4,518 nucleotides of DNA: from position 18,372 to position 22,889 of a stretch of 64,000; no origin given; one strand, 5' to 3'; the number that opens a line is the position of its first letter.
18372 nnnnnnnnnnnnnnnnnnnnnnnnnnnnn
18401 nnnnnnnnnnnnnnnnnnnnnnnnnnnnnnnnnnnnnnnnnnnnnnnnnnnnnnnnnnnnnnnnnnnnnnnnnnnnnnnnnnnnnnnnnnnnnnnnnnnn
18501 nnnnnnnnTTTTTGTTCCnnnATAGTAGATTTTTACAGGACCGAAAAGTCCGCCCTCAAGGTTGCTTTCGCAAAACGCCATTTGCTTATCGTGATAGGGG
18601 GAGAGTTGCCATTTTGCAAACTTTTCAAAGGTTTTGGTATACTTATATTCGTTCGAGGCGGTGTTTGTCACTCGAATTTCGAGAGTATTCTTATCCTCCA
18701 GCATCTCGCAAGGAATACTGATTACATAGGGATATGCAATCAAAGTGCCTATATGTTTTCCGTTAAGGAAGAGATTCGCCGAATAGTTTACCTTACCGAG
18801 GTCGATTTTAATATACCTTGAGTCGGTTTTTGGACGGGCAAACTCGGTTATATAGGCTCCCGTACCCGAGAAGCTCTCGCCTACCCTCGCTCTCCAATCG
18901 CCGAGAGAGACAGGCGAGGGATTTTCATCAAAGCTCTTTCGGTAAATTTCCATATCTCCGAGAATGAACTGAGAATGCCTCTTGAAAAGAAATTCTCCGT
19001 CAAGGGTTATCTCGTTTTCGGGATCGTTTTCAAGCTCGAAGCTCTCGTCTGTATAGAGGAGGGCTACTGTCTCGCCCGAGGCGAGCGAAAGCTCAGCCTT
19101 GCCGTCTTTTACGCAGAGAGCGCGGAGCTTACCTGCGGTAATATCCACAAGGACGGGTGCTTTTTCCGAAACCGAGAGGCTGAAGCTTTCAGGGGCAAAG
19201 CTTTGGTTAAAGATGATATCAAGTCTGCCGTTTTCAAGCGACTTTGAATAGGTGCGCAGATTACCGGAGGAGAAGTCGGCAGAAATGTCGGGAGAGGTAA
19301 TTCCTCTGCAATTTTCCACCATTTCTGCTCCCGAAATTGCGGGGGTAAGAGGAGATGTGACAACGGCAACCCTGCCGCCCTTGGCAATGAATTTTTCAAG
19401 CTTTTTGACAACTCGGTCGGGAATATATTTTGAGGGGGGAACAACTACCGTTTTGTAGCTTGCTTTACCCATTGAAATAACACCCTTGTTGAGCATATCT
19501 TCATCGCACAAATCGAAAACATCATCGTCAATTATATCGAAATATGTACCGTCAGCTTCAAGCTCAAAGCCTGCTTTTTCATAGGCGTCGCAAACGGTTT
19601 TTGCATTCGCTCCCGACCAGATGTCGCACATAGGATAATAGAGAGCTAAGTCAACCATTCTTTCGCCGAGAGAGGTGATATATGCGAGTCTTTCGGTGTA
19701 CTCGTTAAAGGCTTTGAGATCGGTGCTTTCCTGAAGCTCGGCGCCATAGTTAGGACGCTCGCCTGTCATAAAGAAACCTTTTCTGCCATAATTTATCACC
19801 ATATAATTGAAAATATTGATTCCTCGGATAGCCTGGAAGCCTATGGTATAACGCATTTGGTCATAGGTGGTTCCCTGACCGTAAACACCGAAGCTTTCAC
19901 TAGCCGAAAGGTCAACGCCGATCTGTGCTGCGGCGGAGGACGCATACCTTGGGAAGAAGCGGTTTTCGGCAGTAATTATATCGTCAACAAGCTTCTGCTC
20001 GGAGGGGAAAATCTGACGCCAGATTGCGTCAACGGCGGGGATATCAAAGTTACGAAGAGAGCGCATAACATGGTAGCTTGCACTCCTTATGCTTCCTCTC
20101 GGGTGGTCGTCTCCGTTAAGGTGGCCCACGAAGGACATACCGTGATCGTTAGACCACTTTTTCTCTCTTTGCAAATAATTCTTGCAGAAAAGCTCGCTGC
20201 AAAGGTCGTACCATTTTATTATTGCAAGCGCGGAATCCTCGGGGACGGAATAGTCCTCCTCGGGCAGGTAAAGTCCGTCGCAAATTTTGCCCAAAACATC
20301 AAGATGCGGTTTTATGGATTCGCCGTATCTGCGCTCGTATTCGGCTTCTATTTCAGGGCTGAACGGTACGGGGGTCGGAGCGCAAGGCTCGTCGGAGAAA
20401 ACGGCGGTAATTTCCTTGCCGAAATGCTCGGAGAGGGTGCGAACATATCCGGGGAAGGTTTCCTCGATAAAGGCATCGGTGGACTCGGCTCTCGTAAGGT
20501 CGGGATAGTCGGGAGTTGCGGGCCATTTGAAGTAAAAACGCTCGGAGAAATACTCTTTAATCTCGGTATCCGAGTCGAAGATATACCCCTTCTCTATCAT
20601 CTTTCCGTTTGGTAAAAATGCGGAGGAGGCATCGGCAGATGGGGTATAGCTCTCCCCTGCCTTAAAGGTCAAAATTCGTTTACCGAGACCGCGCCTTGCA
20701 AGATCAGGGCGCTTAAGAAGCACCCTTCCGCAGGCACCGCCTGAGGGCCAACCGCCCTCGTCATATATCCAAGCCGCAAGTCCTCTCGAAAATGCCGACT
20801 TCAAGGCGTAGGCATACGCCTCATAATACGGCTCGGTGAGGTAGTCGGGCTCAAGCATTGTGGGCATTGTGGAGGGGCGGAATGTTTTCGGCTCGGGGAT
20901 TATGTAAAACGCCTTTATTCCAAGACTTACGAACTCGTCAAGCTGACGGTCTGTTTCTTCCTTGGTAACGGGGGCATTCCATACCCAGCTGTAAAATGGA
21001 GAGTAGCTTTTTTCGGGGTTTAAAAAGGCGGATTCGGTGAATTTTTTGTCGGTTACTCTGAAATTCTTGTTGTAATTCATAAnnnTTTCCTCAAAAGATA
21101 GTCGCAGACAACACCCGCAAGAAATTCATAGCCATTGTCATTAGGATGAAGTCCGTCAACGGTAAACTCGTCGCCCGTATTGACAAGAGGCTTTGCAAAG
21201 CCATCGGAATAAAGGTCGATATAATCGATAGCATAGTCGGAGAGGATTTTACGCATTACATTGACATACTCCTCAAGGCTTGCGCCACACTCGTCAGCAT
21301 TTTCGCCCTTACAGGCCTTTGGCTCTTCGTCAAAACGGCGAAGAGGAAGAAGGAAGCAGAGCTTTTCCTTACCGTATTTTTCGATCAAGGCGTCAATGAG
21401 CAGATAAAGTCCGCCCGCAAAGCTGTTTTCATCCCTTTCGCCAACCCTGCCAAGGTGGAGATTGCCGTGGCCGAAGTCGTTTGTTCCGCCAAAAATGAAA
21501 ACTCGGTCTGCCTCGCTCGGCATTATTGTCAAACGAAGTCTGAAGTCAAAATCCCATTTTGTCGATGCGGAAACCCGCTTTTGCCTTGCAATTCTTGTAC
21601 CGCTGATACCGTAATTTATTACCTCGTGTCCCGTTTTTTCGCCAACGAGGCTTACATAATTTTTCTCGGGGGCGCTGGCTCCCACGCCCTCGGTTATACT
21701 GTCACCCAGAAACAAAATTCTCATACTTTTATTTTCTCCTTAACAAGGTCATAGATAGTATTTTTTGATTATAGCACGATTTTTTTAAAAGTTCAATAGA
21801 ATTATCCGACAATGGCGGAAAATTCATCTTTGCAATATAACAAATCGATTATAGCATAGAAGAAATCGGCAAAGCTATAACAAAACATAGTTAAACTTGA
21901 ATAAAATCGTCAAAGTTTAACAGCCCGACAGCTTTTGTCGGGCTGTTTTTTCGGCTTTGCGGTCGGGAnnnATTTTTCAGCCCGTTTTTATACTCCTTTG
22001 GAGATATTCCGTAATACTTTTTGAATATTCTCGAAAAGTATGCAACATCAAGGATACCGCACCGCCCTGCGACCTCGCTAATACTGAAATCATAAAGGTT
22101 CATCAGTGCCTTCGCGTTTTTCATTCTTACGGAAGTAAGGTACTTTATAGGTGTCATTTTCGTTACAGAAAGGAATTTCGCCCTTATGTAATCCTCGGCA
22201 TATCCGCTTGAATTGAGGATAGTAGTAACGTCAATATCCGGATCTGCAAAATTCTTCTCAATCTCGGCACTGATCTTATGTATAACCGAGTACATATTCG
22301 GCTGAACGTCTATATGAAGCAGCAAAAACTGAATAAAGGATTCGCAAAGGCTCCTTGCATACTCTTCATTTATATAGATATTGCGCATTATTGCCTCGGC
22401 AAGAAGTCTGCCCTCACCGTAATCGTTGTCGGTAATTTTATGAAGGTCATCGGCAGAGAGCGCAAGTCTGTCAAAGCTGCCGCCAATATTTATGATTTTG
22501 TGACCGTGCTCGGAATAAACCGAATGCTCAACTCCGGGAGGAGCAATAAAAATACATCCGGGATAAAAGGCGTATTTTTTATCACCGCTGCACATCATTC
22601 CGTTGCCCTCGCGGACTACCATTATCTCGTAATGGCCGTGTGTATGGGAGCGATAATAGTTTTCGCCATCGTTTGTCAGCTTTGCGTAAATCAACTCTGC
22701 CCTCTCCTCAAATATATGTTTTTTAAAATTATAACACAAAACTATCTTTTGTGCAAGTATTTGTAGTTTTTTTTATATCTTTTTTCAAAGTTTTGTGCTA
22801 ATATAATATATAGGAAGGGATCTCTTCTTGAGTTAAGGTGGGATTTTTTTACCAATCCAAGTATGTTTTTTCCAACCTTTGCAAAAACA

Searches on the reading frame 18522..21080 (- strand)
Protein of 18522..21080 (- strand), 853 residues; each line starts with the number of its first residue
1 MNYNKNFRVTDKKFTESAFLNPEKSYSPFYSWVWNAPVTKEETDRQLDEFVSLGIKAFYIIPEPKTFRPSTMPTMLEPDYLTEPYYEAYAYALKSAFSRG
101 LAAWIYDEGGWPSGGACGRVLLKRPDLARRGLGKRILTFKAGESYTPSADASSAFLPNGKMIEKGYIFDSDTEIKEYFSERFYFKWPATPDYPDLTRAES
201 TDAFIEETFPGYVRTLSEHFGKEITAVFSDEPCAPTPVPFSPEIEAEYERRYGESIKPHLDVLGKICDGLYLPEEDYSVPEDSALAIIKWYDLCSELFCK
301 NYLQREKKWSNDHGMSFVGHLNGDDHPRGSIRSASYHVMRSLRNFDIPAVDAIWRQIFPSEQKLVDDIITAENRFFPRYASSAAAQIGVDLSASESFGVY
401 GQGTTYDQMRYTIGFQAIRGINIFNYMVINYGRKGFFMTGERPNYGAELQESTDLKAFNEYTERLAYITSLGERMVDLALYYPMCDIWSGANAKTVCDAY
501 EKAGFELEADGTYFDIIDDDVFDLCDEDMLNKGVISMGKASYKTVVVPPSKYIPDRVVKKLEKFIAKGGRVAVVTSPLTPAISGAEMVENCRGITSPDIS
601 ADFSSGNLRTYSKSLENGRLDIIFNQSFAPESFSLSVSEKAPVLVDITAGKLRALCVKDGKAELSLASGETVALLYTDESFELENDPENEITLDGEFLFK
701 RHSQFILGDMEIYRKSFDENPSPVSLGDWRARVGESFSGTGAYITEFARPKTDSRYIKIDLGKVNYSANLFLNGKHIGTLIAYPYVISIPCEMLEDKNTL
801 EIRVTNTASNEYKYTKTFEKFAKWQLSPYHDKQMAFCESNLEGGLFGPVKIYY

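Call 14: search_protein_families(library=pfam, proteins=[window:18522-21080:-], max_evalue=0.001)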
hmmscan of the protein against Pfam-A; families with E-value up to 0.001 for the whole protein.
window:18522-21080:- (853 aa): 1 family
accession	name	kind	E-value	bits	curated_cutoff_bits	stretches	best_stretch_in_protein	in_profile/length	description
PF17132.9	Glyco_hydro_106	-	4.6e-09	35.8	29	1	199-573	274-624/743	alpha-L-rhamnosidase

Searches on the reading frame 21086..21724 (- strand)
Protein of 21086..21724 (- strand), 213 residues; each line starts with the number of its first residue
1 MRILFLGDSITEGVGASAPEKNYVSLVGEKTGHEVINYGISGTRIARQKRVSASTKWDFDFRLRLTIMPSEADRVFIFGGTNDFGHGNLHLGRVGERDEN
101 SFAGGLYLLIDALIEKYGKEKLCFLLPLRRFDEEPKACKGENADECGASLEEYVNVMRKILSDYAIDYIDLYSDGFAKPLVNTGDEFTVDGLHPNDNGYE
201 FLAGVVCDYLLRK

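Call 14: search_protein_families(library=pfam, proteins=[window:21086-21724:-], max_evalue=0.001)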
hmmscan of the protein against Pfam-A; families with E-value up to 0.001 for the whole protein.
window:21086-21724:- (213 aa): 3 families
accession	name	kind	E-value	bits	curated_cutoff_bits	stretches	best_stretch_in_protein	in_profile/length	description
PF13472.12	Lipase_GDSL_2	-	2.4e-22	80.7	32.9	1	5-200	1-177/178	GDSL-like Lipase/Acylhydrolase family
PF00657.28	Lipase_GDSL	-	2e-16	61.2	23.6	1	3-203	1-205/208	GDSL-like Lipase/Acylhydrolase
PF14606.12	Lipase_GDSL_3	-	1.4e-06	29.1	27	1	2-43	3-44/178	GDSL-like Lipase/Acylhydrolase family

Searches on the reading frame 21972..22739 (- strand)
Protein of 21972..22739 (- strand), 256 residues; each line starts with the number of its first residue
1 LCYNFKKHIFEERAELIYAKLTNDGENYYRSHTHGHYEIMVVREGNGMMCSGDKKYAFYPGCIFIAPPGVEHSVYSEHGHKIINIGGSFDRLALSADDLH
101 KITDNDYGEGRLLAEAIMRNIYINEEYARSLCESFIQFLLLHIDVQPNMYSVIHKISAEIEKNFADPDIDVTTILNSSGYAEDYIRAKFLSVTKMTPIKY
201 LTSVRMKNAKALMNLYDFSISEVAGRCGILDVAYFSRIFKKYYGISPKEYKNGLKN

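Call 13: search_protein_families(library=pfam, proteins=[window:21972-22739:-], max_evalue=0.001)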
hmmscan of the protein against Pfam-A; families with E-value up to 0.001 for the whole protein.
window:21972-22739:- (256 aa): 4 families
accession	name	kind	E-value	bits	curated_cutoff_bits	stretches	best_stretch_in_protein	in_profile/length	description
PF12833.13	HTH_18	-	6.3e-16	58.9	33.6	1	179-252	6-79/80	Helix-turn-helix domain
PF00165.29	HTH_AraC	-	4.6e-11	43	26.6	1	217-250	8-40/42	Bacterial regulatory helix-turn-helix proteins, AraC family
PF02311.25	AraC_binding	-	3.1e-09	37.1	21.1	1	27-82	14-71/135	AraC-like ligand binding domain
PF07883.17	Cupin_2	-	3.6e-06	27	27.2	1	29-76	11-58/70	Cupin domain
